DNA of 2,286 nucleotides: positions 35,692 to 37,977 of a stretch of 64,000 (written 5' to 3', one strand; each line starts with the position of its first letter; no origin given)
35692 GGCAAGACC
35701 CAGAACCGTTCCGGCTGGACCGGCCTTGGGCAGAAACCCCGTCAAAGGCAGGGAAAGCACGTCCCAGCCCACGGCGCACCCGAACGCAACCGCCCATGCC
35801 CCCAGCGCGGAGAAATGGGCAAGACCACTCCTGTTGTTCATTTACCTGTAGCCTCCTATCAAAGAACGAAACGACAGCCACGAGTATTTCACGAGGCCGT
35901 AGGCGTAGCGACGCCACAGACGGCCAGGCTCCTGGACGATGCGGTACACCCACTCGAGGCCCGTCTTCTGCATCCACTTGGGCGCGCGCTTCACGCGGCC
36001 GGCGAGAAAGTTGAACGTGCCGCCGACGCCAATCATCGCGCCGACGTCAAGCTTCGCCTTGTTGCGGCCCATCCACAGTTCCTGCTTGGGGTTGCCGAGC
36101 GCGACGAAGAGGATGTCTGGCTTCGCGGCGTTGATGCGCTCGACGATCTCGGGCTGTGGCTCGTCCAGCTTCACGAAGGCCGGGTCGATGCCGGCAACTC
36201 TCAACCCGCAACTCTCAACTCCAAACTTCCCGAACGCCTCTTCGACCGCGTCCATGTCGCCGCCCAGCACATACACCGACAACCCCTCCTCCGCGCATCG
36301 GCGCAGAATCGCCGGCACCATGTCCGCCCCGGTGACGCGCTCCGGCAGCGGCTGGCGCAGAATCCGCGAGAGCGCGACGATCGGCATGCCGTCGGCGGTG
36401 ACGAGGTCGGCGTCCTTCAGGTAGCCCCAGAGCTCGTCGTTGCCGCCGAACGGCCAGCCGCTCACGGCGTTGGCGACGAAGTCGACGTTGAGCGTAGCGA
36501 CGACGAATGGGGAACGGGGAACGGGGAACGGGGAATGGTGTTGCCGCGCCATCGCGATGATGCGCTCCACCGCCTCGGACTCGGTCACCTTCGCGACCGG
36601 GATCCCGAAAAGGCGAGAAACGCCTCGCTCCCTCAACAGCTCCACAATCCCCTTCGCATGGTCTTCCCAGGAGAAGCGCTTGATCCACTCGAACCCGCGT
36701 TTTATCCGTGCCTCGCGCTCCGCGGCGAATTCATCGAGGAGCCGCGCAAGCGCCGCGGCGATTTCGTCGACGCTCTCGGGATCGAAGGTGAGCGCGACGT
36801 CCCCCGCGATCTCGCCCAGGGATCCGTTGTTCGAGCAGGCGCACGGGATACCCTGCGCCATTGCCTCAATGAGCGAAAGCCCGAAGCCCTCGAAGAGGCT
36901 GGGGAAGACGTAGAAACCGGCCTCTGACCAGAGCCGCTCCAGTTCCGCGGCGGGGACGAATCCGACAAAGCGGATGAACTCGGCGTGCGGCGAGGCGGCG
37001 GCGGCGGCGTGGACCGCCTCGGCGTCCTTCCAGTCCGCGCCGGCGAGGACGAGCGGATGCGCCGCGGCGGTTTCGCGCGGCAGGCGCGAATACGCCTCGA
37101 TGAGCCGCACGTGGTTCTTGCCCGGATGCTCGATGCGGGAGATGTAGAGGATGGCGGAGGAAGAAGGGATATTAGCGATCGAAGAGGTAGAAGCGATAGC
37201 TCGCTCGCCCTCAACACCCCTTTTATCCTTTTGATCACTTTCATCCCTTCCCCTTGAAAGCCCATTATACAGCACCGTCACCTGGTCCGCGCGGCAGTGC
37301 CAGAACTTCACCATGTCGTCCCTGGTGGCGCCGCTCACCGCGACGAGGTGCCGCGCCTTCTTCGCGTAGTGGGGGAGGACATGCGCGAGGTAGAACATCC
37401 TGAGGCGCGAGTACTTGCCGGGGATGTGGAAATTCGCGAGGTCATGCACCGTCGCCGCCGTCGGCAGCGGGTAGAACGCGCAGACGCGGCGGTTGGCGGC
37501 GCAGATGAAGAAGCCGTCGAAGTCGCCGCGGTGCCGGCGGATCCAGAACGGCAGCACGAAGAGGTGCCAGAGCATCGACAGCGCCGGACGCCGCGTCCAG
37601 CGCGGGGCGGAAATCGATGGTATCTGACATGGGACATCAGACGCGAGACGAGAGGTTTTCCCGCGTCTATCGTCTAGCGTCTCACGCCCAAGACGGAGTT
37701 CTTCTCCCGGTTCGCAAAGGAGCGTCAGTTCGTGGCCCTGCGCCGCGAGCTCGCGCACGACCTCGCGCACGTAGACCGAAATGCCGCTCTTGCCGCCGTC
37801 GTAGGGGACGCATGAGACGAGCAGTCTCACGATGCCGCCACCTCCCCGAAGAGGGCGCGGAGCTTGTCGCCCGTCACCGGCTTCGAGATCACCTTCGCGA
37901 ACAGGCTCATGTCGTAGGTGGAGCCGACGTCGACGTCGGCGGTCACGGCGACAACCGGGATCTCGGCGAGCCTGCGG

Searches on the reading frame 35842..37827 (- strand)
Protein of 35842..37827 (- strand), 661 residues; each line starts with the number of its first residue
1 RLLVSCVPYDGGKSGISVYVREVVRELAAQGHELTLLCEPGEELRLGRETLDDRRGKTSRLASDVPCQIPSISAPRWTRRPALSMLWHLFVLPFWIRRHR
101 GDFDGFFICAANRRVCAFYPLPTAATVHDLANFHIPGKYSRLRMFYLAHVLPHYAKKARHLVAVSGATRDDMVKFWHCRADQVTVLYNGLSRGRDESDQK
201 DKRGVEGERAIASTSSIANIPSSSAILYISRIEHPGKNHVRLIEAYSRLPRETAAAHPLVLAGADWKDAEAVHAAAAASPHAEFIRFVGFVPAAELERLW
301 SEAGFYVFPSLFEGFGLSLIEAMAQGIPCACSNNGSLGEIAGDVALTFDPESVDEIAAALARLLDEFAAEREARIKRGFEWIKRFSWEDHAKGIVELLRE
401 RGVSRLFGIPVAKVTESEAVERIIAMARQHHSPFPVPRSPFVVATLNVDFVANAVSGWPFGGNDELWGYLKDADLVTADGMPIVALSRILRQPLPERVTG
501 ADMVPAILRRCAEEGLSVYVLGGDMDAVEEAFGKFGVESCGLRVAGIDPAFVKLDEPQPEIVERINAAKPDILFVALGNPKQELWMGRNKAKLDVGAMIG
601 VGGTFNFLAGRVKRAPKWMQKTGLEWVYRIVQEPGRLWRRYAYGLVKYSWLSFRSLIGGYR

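Call 38: find_homologous_proteins(query=window:35842-37827:-, max_evalue=1e-20)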
Query window:35842-37827:- (661 aa): 1788 proteins with E <= 1e-20 among 8000 candidates; the best 120 are listed.
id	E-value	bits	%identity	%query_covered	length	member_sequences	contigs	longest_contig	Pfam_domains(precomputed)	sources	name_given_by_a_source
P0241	0.0e+0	1523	100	100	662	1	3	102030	PF00534.27,PF03808.20,PF13579.13,PF13439.13,PF20706.4,PF13692.13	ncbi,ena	-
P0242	0.0e+0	1494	98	100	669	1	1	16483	PF00534.27,PF03808.20,PF13579.13,PF13439.13,PF20706.4,PF13692.13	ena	-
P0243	0.0e+0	1460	96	100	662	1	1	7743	PF00534.27,PF03808.20,PF13579.13,PF13439.13,PF20706.4,PF13692.13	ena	-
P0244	0.0e+0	1448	95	100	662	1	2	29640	PF00534.27,PF03808.20,PF13579.13,PF13439.13,PF20706.4,PF13692.13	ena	-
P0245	0.0e+0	1345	89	100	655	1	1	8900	PF00534.27,PF03808.20,PF13579.13,PF13439.13,PF20706.4,PF13692.13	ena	-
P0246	0.0e+0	1343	89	100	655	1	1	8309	PF00534.27,PF03808.20,PF13579.13,PF13439.13,PF20706.4,PF13692.13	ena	-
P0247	0.0e+0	1341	89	100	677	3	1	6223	PF00534.27,PF03808.20,PF13579.13,PF13439.13,PF20706.4,PF13692.13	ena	-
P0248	0.0e+0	1338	88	100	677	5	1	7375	PF00534.27,PF03808.20,PF13579.13,PF13439.13,PF20706.4,PF13692.13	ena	-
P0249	0.0e+0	1324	86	100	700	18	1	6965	PF00534.27,PF03808.20,PF13579.13,PF13439.13,PF20706.4,PF13692.13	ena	-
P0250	0.0e+0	1314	87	100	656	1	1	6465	PF00534.27,PF03808.20,PF13579.13,PF13439.13,PF20706.4,PF13692.13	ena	-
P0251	0.0e+0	1313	87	100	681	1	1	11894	PF00534.27,PF03808.20,PF13579.13,PF13439.13,PF20706.4,PF13692.13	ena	-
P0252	0.0e+0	1308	85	100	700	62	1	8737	PF00534.27,PF03808.20,PF13579.13,PF13439.13,PF20706.4,PF13692.13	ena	-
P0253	0.0e+0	1300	98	87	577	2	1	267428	PF00534.27,PF03808.20,PF13439.13,PF20706.4,PF13692.13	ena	-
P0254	0.0e+0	1292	85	100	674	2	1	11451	PF00534.27,PF03808.20,PF13579.13,PF13439.13,PF20706.4,PF13692.13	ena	-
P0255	0.0e+0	1291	82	100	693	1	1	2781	PF00534.27,PF03808.20,PF13579.13,PF13439.13,PF20706.4,PF13692.13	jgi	-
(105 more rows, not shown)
